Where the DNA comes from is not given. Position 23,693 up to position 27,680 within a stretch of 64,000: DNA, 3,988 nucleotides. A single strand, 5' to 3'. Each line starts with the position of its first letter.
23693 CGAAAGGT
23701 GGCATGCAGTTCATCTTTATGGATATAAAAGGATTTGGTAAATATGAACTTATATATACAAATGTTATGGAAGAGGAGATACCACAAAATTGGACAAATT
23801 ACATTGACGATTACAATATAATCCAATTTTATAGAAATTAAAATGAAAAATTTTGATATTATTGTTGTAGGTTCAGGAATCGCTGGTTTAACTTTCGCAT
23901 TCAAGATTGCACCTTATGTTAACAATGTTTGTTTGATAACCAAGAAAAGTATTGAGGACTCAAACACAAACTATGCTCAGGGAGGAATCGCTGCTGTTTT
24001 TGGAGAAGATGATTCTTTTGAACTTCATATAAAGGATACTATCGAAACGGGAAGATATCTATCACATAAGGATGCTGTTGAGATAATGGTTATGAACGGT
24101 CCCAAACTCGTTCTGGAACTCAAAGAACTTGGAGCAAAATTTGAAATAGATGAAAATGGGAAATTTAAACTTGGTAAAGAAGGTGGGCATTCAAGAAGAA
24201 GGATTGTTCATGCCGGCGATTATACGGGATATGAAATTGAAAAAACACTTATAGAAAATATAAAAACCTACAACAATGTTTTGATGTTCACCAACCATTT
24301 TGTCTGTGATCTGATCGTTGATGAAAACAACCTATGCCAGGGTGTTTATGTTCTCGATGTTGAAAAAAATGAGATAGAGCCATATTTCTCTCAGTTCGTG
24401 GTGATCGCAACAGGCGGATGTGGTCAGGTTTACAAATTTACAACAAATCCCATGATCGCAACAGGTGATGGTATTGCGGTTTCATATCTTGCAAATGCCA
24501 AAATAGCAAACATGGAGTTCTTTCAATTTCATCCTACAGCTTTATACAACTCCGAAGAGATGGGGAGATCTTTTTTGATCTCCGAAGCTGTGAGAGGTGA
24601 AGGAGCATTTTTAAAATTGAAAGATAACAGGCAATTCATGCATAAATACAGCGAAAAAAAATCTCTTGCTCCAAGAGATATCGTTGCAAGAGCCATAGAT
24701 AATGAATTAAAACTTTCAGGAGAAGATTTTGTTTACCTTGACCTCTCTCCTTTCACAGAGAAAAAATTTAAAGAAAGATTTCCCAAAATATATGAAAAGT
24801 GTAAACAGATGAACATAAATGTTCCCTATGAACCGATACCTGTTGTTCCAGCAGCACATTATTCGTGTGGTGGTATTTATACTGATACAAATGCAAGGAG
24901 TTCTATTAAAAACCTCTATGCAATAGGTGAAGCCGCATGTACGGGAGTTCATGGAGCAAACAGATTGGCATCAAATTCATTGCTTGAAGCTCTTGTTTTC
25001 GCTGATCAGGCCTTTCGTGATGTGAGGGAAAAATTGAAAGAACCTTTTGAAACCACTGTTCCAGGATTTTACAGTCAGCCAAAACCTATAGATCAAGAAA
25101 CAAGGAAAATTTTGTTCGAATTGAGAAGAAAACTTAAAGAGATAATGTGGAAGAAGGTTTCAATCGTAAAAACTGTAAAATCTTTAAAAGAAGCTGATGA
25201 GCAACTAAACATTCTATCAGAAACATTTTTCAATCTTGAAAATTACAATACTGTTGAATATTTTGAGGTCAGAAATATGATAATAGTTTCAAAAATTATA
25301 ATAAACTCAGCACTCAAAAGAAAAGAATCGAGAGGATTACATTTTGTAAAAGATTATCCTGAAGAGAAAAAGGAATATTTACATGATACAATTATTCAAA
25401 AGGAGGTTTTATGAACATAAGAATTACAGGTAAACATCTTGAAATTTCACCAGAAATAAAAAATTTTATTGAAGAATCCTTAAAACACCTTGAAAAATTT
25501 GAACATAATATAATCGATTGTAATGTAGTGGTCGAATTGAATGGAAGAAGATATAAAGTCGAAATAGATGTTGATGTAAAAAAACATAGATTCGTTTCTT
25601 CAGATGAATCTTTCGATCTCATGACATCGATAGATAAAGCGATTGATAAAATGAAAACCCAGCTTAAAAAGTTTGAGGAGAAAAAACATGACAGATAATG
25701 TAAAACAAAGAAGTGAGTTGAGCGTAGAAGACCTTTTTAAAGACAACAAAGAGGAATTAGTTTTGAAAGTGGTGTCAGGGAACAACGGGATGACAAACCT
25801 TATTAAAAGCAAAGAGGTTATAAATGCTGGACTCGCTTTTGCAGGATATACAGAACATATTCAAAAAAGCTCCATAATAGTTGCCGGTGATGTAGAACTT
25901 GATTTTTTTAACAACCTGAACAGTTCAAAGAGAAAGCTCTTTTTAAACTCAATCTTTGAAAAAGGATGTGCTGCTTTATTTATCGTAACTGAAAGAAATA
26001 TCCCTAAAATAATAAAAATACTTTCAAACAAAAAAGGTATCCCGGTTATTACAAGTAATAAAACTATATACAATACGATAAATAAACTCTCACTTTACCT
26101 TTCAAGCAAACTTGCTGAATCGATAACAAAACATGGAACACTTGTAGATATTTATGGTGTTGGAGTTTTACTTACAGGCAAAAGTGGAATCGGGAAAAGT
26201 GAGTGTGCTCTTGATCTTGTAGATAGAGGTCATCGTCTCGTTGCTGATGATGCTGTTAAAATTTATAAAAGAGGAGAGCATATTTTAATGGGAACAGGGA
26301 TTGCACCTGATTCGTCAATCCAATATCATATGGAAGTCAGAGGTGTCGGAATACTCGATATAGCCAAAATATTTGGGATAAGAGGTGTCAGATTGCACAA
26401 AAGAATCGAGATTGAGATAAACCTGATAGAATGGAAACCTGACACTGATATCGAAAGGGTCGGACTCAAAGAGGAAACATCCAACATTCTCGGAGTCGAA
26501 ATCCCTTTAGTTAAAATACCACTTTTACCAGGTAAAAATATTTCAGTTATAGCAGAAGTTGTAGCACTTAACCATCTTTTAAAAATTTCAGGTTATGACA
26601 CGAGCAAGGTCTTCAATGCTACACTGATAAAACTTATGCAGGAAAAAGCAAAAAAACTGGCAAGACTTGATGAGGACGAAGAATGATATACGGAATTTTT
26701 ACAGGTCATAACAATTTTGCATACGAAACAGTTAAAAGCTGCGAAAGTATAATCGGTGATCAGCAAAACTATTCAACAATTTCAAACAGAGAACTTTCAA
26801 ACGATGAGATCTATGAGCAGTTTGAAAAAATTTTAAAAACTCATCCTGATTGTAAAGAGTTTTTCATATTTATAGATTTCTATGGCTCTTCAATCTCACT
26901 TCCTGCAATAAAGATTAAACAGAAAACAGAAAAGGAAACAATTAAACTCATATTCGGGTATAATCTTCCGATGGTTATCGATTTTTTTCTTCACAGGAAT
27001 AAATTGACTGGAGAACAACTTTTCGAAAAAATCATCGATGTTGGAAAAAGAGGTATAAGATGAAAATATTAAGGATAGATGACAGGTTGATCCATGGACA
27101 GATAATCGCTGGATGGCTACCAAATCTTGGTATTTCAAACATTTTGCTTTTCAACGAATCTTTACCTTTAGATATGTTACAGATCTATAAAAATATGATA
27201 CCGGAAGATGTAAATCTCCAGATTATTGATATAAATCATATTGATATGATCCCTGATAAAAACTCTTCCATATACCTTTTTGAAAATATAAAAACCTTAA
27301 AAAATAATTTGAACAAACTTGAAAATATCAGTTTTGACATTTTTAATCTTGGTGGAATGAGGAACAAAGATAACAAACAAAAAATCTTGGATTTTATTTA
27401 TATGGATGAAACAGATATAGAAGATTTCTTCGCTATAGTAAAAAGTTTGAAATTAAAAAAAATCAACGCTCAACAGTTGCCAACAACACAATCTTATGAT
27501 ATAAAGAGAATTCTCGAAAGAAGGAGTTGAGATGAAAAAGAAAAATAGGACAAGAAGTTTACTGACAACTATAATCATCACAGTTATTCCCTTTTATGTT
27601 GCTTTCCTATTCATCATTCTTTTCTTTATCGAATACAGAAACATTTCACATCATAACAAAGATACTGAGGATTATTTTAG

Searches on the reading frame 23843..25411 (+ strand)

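Call 60: search_protein_families(library=ncbifam, proteins=[window:23843-25411:+], max_evalue=0.001)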
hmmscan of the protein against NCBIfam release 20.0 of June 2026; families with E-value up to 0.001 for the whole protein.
window:23843-25411:+ (523 aa): 37 families (the best 25 are shown)
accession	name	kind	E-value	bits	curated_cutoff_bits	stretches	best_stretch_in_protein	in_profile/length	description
NF006567.0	PRK09077.1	equivalog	3.1e-169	563.7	629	1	2-520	7-532/537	L-aspartate oxidase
TIGR00551.1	nadB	equivalog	5.8e-164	546.4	452.75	1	3-506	2-489/489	L-aspartate oxidase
NF005867.0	PRK07804.1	equivalog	2.7e-158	527.6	639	1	3-519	18-530/548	L-aspartate oxidase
NF005636.0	PRK07395.1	subfamily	1.3e-149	499.1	723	1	2-521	11-550/560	L-aspartate oxidase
NF005978.0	PRK08071.1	equivalog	2.3e-145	484.9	621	1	1-510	1-495/514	L-aspartate oxidase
NF005701.0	PRK07512.1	equivalog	9.2e-135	449.9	528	1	5-515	11-493/516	L-aspartate oxidase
TIGR01812.1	sdhA_frdA_Gneg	subfamily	1.2e-126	423.5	567.3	1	5-519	1-543/568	succinate dehydrogenase or fumarate reductase, flavoprotein subunit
NF004900.0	PRK06263.1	equivalog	3.1e-125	418.8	718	1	3-521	7-537/546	fumarate reductase (CoM/CoB) subunit TfrA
NF004724.0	PRK06069.1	subfamily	2.2e-119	399.3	826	1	4-520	6-553/577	succinate dehydrogenase/fumarate reductase flavoprotein subunit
NF004820.0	PRK06175.1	equivalog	5.1e-118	394.7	472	1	2-400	3-389/433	L-aspartate oxidase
NF004613.0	PRK05945.1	equivalog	1.7e-103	347.2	824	1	1-518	1-549/575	succinate dehydrogenase/fumarate reductase flavoprotein subunit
TIGR01816.1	sdhA_forward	equivalog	8.8e-102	341.1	727.35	1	3-521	2-554/584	succinate dehydrogenase flavoprotein subunit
NF005037.0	PRK06452.1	equivalog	1.1e-96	324.6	862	1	3-517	5-539/566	succinate dehydrogenase flavoprotein subunit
NF006686.0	PRK09231.1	equivalog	1.5e-93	314.4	854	1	3-516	5-552/598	fumarate reductase (quinol) flavoprotein subunit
TIGR01176.1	fum_red_Fp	equivalog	1.6e-90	304.4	932.7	1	4-518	4-552/580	fumarate reductase (quinol) flavoprotein subunit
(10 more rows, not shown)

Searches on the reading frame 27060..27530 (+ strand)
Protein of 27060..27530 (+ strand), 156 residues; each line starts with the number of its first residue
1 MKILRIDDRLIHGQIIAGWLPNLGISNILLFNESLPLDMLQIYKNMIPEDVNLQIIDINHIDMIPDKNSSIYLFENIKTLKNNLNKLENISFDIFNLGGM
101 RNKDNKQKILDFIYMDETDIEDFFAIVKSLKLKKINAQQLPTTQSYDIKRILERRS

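Call 57: find_encoding_contigs(protein=window:27060-27530:+, flank=10000, max_places=1)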
Protein window:27060-27530:+ (156 aa): 2 contigs read that carry it; 1 place shown.
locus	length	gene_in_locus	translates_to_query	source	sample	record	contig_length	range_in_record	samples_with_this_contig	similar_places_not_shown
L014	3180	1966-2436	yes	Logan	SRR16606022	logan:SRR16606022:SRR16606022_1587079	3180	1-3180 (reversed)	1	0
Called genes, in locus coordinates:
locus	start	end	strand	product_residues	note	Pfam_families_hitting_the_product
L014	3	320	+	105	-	?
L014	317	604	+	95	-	PF02482:Ribosomal_S30AE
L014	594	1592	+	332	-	PF02603:Hpr_kinase_N, PF07475:Hpr_kinase_C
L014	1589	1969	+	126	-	PF03610:EIIA-man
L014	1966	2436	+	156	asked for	PF03830:PTSIIB_sorb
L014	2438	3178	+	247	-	?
